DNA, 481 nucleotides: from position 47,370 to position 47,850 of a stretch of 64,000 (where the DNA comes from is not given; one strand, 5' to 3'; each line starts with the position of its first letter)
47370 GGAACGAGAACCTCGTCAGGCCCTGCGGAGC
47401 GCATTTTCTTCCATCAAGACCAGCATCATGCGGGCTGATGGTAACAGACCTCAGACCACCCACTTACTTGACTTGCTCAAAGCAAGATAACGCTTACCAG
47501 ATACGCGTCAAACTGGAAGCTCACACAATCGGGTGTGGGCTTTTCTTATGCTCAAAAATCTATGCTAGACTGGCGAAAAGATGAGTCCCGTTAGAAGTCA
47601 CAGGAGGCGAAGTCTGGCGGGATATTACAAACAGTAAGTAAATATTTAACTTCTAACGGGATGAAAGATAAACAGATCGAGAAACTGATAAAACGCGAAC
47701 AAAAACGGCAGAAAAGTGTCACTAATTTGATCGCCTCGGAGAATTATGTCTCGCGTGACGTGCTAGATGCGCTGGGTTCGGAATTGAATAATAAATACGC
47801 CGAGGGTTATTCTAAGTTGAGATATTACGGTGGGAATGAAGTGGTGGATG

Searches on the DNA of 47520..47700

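Call 72: search_rna_families(source=window, start=47520, end=47700, threshold=evalue, max_evalue=10)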
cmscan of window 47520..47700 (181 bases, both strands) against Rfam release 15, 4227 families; matches with E-value up to 10: 1.
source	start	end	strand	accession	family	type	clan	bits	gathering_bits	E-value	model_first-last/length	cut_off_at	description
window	47520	47548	+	RF02278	Betaproteobacteria_toxic_sRNA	Gene; sRNA;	-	12.2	50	4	36-64/64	5'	Betaproteobacteria toxic small RNA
